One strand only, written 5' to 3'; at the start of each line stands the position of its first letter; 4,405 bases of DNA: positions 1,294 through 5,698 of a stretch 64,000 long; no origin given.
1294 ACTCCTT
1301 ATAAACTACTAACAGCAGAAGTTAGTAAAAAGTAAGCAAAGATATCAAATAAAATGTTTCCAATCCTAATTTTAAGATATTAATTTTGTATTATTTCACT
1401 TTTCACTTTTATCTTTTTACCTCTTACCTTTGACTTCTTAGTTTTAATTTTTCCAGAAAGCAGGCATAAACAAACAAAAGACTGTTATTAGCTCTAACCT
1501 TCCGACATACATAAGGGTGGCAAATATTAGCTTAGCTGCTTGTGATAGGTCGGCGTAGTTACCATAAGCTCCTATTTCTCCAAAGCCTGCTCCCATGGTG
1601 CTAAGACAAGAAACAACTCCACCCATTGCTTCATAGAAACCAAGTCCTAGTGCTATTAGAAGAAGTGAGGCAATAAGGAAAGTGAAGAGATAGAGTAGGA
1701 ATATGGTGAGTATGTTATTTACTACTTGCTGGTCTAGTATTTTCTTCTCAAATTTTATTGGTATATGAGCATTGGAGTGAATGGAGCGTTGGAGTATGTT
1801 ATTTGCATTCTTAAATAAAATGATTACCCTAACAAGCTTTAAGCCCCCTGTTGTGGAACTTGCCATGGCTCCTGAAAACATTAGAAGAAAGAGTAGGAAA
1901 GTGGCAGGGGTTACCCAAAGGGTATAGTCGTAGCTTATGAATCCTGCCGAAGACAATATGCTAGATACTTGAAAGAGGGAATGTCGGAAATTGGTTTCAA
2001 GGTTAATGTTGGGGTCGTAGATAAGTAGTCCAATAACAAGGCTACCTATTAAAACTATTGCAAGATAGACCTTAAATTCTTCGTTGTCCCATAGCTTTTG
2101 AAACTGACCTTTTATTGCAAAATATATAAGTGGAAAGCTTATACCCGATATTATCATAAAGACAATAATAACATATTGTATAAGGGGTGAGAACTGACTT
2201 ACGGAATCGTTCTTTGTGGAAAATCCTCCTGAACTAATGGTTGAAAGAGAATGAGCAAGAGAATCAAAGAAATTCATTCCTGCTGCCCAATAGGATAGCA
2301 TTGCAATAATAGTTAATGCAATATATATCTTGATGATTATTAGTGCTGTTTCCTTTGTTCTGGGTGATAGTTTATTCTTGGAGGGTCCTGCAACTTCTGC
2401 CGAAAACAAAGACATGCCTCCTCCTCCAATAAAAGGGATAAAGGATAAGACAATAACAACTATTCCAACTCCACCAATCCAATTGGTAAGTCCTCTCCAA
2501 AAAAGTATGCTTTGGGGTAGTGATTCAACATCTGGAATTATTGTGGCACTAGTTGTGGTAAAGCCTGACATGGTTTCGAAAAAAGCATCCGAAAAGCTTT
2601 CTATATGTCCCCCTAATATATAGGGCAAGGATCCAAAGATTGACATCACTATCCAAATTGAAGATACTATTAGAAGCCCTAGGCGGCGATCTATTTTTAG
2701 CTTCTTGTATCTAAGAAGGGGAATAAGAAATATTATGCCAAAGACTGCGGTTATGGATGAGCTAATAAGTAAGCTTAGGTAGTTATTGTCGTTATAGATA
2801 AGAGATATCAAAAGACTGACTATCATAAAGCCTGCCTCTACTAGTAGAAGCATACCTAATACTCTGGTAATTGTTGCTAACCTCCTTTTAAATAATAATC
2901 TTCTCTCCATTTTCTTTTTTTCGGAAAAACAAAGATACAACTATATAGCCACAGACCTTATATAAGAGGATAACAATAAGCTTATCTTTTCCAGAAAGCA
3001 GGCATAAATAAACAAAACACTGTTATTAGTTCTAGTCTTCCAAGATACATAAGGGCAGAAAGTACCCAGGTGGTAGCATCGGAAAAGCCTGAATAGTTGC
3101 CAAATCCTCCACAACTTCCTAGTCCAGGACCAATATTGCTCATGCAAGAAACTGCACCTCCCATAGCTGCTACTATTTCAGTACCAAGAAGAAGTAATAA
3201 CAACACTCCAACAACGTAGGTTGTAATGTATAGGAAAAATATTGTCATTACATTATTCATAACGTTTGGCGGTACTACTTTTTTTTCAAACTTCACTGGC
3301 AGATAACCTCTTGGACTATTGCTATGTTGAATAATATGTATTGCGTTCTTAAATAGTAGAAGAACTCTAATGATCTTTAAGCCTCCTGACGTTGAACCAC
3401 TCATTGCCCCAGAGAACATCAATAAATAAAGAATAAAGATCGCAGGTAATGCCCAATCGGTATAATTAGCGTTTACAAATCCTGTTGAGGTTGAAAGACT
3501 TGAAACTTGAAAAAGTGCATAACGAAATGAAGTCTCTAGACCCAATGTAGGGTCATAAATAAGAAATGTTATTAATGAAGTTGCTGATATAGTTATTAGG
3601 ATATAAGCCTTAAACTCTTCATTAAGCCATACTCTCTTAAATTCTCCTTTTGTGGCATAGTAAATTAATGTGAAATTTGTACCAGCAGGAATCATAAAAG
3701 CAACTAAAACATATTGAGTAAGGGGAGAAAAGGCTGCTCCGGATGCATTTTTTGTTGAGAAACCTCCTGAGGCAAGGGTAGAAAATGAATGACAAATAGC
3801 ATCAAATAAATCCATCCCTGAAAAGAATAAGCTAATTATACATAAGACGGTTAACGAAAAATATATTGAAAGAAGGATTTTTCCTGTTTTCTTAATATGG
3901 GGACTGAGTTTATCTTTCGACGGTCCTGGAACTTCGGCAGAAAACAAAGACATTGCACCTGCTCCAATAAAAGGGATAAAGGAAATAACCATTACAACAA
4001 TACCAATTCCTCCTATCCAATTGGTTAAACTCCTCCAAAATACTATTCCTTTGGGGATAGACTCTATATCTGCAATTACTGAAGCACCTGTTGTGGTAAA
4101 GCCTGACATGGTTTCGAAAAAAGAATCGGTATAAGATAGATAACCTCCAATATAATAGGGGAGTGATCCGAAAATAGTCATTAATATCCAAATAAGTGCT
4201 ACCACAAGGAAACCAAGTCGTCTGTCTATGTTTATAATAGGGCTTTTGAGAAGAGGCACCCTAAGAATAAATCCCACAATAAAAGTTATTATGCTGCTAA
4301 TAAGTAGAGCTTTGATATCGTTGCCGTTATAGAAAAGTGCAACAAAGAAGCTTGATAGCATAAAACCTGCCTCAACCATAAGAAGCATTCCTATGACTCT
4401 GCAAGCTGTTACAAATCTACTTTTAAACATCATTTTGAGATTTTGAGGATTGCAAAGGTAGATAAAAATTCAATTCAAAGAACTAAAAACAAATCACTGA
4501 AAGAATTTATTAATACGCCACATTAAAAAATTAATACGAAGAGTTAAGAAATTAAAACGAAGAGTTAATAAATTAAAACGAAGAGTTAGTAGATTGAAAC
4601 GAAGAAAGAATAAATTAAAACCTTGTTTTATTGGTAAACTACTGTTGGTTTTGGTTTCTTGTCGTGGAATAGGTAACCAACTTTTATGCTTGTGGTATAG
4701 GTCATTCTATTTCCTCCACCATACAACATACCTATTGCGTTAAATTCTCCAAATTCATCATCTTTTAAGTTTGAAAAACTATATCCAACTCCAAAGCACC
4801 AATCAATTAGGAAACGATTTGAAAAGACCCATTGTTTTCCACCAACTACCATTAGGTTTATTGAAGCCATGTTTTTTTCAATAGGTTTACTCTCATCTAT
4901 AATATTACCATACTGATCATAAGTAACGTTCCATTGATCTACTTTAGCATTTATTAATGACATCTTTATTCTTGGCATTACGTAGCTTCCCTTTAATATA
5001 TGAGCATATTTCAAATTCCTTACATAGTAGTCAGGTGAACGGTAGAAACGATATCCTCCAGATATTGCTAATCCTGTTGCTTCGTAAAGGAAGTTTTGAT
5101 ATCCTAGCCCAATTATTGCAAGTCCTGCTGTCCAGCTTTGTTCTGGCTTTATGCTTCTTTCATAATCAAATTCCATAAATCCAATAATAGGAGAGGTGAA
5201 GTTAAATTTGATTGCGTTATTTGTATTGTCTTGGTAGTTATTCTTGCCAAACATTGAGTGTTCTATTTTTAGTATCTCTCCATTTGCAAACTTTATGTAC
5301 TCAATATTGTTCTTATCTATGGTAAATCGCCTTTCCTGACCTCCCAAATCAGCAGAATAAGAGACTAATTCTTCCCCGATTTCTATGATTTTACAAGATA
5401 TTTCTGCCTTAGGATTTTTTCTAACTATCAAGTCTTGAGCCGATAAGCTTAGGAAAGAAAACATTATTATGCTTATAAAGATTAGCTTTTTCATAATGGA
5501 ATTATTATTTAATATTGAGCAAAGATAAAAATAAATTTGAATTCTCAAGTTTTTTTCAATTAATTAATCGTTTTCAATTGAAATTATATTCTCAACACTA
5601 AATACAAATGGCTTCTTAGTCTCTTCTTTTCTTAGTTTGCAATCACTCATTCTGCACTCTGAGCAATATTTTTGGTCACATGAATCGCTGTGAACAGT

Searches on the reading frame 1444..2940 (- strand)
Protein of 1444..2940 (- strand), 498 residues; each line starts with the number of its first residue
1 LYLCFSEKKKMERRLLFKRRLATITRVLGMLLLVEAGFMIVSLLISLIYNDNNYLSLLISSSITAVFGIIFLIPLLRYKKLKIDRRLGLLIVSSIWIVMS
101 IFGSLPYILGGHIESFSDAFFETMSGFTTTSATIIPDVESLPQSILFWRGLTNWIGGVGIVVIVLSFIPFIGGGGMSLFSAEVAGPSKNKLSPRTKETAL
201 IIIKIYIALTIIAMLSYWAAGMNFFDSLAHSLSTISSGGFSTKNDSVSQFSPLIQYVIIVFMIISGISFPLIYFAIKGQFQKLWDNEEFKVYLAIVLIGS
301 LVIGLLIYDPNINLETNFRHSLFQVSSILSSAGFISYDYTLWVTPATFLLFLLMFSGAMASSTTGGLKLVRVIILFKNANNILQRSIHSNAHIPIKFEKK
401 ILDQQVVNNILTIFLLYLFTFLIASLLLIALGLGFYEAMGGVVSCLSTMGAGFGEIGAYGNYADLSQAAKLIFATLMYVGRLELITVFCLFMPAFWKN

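Call 69: search_protein_families(library=pfam, proteins=[window:1444-2940:-])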
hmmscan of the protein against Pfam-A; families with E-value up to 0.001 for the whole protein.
window:1444-2940:- (498 aa): 1 family
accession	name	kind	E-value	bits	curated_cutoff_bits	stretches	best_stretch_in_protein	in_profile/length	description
PF02386.22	TrkH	-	5e-64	217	27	1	80-492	27-491/502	Cation transport protein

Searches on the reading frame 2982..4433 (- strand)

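Call 14: search_protein_families(library=pfam, proteins=[window:2982-4433:-])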
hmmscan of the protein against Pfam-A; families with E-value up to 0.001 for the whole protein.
window:2982-4433:- (483 aa): 1 family
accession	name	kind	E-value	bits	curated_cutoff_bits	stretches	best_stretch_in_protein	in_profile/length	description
PF02386.22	TrkH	-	1.3e-57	195.9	27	1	43-477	5-491/502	Cation transport protein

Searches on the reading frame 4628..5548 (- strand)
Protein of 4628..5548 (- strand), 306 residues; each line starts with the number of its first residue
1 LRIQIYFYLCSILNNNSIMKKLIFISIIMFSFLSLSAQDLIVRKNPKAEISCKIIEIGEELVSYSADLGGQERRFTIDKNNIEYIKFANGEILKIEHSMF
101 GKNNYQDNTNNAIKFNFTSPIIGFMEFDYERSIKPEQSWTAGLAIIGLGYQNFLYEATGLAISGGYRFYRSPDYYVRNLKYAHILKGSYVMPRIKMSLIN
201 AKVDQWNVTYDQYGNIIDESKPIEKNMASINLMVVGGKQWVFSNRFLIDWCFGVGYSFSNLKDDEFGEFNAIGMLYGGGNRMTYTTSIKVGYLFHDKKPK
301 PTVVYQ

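Call 14: search_protein_families(library=pfam, proteins=[window:4628-5548:-])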
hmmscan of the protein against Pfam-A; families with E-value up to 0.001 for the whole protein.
window:4628-5548:- (306 aa): 0 families

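Call 54: find_encoding_contigs(protein=window:4628-5548:-, flank=3000, max_places=10)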
Protein window:4628-5548:- (306 aa): no gene with exactly this product is on record in the collection.
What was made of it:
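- Tried and rejected: The look-up of the 306-aa protein next to array 1 failed (call 54).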
